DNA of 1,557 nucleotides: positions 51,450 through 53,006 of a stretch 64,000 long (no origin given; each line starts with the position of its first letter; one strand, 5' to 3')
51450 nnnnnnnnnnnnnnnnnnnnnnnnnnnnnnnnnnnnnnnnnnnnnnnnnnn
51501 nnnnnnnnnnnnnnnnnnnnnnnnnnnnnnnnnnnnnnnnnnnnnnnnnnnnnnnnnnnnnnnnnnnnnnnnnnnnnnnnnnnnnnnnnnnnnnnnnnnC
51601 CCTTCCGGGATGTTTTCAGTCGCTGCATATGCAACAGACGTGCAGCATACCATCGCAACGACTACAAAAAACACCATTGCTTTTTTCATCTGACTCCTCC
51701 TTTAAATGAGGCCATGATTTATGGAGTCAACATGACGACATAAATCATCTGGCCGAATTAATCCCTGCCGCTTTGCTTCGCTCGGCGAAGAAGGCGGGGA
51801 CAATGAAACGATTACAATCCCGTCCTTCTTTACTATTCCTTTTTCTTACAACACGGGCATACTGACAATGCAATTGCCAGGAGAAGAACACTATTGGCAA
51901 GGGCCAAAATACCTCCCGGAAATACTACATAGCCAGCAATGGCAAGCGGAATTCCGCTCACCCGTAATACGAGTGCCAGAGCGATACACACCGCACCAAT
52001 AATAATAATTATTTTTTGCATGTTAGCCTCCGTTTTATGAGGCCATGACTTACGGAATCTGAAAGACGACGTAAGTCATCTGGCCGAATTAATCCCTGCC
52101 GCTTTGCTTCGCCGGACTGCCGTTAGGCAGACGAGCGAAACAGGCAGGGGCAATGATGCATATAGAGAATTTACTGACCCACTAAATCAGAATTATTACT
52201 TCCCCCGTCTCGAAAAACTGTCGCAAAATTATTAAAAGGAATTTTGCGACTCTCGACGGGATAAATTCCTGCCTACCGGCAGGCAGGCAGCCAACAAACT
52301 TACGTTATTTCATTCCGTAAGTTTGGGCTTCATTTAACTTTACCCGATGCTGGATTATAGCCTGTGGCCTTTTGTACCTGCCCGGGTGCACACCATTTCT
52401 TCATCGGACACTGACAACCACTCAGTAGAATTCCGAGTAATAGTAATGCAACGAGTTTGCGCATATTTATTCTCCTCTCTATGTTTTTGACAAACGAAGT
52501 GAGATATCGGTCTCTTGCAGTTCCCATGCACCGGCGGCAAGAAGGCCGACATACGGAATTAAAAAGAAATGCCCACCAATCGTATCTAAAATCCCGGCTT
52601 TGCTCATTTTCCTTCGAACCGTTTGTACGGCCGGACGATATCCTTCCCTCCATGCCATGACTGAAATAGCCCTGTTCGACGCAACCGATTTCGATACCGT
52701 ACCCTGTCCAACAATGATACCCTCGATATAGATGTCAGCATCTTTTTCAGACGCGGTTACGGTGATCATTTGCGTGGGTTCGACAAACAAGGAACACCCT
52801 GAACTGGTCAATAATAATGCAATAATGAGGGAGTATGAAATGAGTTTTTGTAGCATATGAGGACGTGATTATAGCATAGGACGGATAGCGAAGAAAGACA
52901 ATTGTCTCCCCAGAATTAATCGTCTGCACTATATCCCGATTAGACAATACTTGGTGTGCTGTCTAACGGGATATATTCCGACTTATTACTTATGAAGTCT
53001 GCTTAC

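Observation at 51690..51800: Family of structured intergenic modules (P1, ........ linker, P2, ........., SD) with compensatory stem changes; at least 7 copies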

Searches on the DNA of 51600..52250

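Call 24: search_rna_families(source=window, start=51600, end=52250, threshold=evalue, max_evalue=10)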
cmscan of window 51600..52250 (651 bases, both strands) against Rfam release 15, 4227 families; matches with E-value up to 10: 3.
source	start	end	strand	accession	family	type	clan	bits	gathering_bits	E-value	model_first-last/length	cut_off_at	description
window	51703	51763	+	RF03549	mir-15_2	Gene; miRNA;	-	17.5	80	1.1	1-56/56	no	mir-15_2 microRNA precursor family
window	52086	52160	+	RF00521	SAM_alpha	Cis-reg; riboswitch;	-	17.1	36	0.25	1-79/79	no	Alpha-proteobacteria SAM riboswitch aptamer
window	52038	52093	+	RF01121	sR38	Gene; snRNA; snoRNA; CD-box;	-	13.8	50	1.2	1-59/59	no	Small nucleolar RNA sR38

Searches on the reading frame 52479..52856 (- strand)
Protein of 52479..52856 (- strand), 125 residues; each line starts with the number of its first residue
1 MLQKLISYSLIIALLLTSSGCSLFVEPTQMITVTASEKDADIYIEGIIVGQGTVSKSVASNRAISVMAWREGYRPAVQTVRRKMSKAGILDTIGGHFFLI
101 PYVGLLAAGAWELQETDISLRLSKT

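Call 10: search_protein_families(library=pfam, proteins=[window:52479-52856:-], max_evalue=0.01)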
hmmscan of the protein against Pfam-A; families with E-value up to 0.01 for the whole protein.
window:52479-52856:- (125 aa): 1 family
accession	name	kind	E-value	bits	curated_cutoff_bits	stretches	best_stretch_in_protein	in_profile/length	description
PF08308.17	PEGA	-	0.008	16.5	20.8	0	30-81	3-54/71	PEGA domain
